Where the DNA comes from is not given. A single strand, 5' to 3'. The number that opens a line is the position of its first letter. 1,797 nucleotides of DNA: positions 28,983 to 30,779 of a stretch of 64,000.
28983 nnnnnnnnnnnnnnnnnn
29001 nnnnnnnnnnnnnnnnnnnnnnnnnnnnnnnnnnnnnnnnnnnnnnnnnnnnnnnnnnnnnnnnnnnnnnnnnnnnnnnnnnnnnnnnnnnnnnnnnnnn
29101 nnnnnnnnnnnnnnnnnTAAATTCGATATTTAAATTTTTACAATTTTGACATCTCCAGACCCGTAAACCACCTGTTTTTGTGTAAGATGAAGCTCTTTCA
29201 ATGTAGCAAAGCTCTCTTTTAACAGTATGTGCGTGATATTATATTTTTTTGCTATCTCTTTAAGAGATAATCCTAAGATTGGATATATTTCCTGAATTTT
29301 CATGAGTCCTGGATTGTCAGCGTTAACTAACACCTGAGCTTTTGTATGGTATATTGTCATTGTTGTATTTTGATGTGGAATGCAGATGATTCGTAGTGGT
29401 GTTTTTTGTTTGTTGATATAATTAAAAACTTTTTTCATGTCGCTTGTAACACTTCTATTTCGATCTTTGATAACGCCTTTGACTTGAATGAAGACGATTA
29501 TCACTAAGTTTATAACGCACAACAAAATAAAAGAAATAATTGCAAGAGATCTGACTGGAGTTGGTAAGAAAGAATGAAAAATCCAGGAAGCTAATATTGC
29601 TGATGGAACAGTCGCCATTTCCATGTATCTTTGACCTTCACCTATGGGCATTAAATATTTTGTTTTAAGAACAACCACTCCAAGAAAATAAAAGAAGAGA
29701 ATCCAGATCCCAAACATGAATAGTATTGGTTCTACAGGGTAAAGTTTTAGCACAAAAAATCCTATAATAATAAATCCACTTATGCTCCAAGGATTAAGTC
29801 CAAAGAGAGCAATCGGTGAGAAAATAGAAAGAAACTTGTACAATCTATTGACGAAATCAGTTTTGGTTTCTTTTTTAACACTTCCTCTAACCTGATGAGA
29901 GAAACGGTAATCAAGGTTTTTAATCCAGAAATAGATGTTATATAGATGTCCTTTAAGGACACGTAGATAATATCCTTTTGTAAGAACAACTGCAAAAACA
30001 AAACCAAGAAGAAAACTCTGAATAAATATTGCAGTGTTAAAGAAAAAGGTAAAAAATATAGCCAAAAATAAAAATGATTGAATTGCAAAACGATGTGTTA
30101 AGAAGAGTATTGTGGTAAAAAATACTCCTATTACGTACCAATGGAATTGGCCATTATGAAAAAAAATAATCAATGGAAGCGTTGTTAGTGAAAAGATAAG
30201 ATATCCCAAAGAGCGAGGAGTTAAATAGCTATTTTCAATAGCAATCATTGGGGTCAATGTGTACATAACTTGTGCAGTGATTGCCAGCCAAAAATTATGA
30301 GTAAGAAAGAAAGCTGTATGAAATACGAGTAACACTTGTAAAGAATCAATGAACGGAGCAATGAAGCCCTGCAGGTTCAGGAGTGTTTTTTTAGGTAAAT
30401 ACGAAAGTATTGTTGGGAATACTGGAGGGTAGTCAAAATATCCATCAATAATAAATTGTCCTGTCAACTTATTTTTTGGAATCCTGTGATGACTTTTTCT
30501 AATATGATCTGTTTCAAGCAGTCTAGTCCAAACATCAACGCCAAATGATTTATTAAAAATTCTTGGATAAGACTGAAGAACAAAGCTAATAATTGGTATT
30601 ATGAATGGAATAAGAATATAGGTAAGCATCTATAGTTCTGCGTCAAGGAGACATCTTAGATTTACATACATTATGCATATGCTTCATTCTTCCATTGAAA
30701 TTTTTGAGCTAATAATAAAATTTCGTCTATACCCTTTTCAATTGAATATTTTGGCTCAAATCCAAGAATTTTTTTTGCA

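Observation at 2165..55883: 54-kb, ~48-gene surface-glycosylation super-locus dominated by lipid-carrier-dependent (GT-C-type) membrane glycosyltransferases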

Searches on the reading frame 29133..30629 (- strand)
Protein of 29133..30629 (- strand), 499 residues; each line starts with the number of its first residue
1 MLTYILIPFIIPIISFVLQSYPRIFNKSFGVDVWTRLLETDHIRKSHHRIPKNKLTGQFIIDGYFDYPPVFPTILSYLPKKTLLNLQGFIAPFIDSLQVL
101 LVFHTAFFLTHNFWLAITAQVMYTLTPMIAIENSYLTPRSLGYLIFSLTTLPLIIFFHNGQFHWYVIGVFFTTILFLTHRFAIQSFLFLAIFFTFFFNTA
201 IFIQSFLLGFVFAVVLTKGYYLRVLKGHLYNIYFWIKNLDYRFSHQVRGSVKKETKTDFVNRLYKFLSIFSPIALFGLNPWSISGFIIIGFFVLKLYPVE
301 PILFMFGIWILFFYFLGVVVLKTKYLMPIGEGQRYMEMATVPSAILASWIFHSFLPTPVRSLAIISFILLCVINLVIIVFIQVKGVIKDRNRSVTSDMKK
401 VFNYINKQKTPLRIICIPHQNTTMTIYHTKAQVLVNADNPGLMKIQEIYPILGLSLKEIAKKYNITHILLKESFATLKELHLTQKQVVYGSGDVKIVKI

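Call 5: search_protein_families(library=pfam, proteins=[window:29133-30629:-], max_evalue=0.01)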
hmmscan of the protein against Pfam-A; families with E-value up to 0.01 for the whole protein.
window:29133-30629:- (499 aa): 0 families

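Call 13: search_protein_families(library=ncbifam, proteins=[window:29133-30629:-], max_evalue=0.1)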
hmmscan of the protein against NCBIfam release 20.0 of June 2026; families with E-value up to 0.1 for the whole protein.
window:29133-30629:- (499 aa): 1 family
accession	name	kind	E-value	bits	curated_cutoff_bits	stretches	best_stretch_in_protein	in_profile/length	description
NF009992.0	PRK13461.1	equivalog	0.095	12.3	127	0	362-403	10-50/159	F0F1 ATP synthase subunit B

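Call 18: search_protein_families(library=pfam, proteins=[window:29133-30629:-], max_evalue=10)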
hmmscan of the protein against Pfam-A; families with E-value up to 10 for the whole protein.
window:29133-30629:- (499 aa): 1 family
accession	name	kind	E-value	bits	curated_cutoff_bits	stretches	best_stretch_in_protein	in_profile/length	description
PF19222.5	Noda_Vmethyltr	-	0.18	12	30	1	241-286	64-109/148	Nodavirus Vmethyltransferase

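Call 62: find_homologous_proteins(query=window:29133-30629:-, max_evalue=0.001)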
Query window:29133-30629:- (499 aa): 399 proteins with E <= 0.001 among 8000 candidates; the best 120 are listed.
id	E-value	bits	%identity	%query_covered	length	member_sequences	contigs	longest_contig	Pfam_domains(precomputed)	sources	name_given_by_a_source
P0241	0.0e+0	1081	98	100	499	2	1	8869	-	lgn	-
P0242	5.2e-258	875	77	99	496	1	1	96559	-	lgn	-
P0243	1.3e-245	834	73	97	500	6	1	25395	-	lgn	-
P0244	1.1e-234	798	70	99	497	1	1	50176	-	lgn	-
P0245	1.7e-234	798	70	99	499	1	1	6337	-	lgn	-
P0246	2.5e-233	794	70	99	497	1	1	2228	-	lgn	-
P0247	5.0e-232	789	70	99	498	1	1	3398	-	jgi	jgi:hypothetical protein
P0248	2.9e-230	784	69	97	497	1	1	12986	-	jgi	jgi:hypothetical protein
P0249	8.4e-230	782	69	97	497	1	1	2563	-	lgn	-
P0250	2.2e-229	781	67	99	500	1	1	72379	-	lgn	-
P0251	1.1e-228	778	68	99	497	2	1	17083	-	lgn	-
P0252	3.3e-228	777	68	97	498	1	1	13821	-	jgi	jgi:hypothetical protein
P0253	8.7e-227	772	69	99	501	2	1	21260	-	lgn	-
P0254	6.6e-226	769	67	99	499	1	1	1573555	-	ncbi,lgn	-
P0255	8.1e-225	766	67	99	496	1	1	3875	-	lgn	-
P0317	4.9e-163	562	53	99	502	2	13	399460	-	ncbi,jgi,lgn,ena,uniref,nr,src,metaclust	ncbi:hypothetical protein A2631_02885 [Candidatus Daviesbacteria bacterium RIFCSPHIGHO2_01_FULL_44_2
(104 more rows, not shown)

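Call 65: search_solved_structures(query=A4, max_evalue=10)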
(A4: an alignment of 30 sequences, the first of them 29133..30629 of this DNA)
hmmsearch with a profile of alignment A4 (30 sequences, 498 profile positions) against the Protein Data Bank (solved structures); distinct sequences matched with E-value up to 10: 4.
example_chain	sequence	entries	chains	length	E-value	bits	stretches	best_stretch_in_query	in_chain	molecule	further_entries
1y23_A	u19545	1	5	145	0.037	16.4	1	185-248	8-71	Histidine triad protein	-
3rh2_A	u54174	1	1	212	0.16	14.2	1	73-140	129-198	Hypothetical TetR-like transcriptional regulator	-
3jwj_A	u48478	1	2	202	0.82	11.9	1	21-65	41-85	Hen1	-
3jwh_A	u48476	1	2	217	0.93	11.7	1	21-65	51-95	Hen1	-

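Call 84: find_encoding_contigs(protein=P0241, flank=10000, max_places=3)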
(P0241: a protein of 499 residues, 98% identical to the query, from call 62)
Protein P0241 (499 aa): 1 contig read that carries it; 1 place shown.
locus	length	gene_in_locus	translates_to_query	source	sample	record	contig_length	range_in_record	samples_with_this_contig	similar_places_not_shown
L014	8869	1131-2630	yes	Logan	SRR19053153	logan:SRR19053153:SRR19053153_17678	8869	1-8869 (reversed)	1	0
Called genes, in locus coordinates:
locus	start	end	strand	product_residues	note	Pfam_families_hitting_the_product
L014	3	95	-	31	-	?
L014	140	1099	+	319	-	PF00106:adh_short (faint), PF01073:3Beta_HSD, PF01370:Epimerase, PF02719:Polysacc_synt_2, PF04321:RmlD_sub_bind, PF07993:NAD_binding_4, PF13460:NAD_binding_10 (weak), PF16363:GDP_Man_Dehyd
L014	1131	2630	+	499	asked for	-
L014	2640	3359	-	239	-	PF00583:Acetyltransf_1, PF13673:Acetyltransf_10, PF13508:Acetyltransf_7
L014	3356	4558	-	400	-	PF00155:Aminotran_1_2, PF01041:DegT_DnrJ_EryC1, PF00266:Aminotran_5 (weak), PF01053:Cys_Met_Meta_PP (weak), PF01212:Beta_elim_lyase (weak)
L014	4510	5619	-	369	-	PF13439:Glyco_transf_4, PF20706:GT4-conflict, PF00534:Glycos_transf_1, PF13692:Glyco_trans_1_4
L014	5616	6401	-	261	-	PF00535:Glycos_transf_2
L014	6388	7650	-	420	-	PF13440:Polysacc_synt_3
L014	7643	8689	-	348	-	PF13439:Glyco_transf_4, PF13579:Glyco_trans_4_4, PF00534:Glycos_transf_1, PF13692:Glyco_trans_1_4, PF20706:GT4-conflict (weak)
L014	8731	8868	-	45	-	?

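Call 85: find_encoding_contigs(protein=P0317, flank=10000, max_places=2)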
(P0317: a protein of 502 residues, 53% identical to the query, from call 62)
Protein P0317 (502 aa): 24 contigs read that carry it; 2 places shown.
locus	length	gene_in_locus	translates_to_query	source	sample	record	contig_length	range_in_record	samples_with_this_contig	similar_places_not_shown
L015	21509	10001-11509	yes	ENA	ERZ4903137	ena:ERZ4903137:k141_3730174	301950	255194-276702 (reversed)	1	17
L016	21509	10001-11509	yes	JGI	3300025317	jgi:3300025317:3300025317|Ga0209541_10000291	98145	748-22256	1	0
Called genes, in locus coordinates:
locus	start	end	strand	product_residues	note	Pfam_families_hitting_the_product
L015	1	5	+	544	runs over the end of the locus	PF13231:PMT_2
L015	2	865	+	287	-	PF00535:Glycos_transf_2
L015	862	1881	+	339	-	PF13439:Glyco_transf_4 (weak), PF00534:Glycos_transf_1, PF13692:Glyco_trans_1_4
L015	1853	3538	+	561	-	PF10131:PTPS_related (weak)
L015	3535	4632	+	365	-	-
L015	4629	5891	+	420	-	PF01943:Polysacc_synt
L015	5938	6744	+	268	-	PF00535:Glycos_transf_2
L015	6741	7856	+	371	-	PF13439:Glyco_transf_4, PF20706:GT4-conflict, PF00534:Glycos_transf_1, PF13692:Glyco_trans_1_4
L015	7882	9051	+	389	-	PF00155:Aminotran_1_2, PF01041:DegT_DnrJ_EryC1, PF01053:Cys_Met_Meta_PP (weak)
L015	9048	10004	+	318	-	PF13302:Acetyltransf_3 (weak), PF00583:Acetyltransf_1, PF13673:Acetyltransf_10, PF13523:Acetyltransf_8 (weak), PF13508:Acetyltransf_7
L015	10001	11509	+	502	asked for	-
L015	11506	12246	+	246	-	PF08003:Methyltransf_9 (weak), PF02353:CMAS (weak), PF13489:Methyltransf_23, PF13847:Methyltransf_31, PF08241:Methyltransf_11, PF08242:Methyltransf_12, PF13649:Methyltransf_25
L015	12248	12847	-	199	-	PF01209:Ubie_methyltran (weak), PF13489:Methyltransf_23, PF07021:MetW, PF08003:Methyltransf_9 (weak), PF13847:Methyltransf_31, PF08241:Methyltransf_11, PF08242:Methyltransf_12, PF13649:Methyltransf_25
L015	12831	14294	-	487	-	-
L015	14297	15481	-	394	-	PF16822:ALGX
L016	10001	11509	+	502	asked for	-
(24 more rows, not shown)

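Call 118: find_encoding_contigs(protein=P0242, flank=10000, max_places=1)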
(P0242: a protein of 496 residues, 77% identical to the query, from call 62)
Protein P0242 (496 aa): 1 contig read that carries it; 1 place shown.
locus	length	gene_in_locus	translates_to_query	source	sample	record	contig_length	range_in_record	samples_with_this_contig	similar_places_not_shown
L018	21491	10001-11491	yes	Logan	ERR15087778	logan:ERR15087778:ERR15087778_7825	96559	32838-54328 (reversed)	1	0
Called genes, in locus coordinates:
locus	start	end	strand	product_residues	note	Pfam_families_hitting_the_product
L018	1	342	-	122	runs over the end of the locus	-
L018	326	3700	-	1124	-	PF11847:GT-C_AftD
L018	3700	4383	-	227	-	PF02353:CMAS (weak), PF13489:Methyltransf_23, PF05401:NodS (weak), PF13847:Methyltransf_31, PF08241:Methyltransf_11, PF08242:Methyltransf_12, PF13649:Methyltransf_25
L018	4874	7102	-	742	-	-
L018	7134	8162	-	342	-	PF00535:Glycos_transf_2, PF10111:Glyco_tranf_2_2, PF13641:Glyco_tranf_2_3, PF13632:Glyco_trans_2_3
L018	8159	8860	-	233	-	PF13489:Methyltransf_23, PF01209:Ubie_methyltran (faint), PF13847:Methyltransf_31, PF08241:Methyltransf_11, PF08242:Methyltransf_12, PF13649:Methyltransf_25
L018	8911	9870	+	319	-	PF00106:adh_short (weak), PF01073:3Beta_HSD, PF01370:Epimerase, PF02719:Polysacc_synt_2, PF04321:RmlD_sub_bind, PF07993:NAD_binding_4, PF13460:NAD_binding_10, PF16363:GDP_Man_Dehyd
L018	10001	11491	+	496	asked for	-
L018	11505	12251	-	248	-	PF13420:Acetyltransf_4 (faint), PF13302:Acetyltransf_3 (weak), PF00583:Acetyltransf_1, PF13673:Acetyltransf_10, PF13508:Acetyltransf_7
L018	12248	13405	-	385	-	PF00155:Aminotran_1_2, PF01041:DegT_DnrJ_EryC1, PF00266:Aminotran_5 (weak), PF01053:Cys_Met_Meta_PP (weak), PF01212:Beta_elim_lyase (weak)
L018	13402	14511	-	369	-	PF13439:Glyco_transf_4, PF20706:GT4-conflict, PF00534:Glycos_transf_1, PF13692:Glyco_trans_1_4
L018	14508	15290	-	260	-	PF00535:Glycos_transf_2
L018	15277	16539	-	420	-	PF01943:Polysacc_synt, PF13440:Polysacc_synt_3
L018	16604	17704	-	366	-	PF04188:Mannosyl_trans2 (weak)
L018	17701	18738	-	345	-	PF13579:Glyco_trans_4_4, PF13439:Glyco_transf_4, PF00534:Glycos_transf_1, PF13692:Glyco_trans_1_4, PF20706:GT4-conflict (weak)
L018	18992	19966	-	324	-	PF01073:3Beta_HSD, PF01370:Epimerase, PF02719:Polysacc_synt_2, PF04321:RmlD_sub_bind, PF07993:NAD_binding_4 (faint), PF13460:NAD_binding_10, PF16363:GDP_Man_Dehyd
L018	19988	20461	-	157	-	-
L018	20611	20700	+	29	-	-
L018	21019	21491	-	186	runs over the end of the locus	-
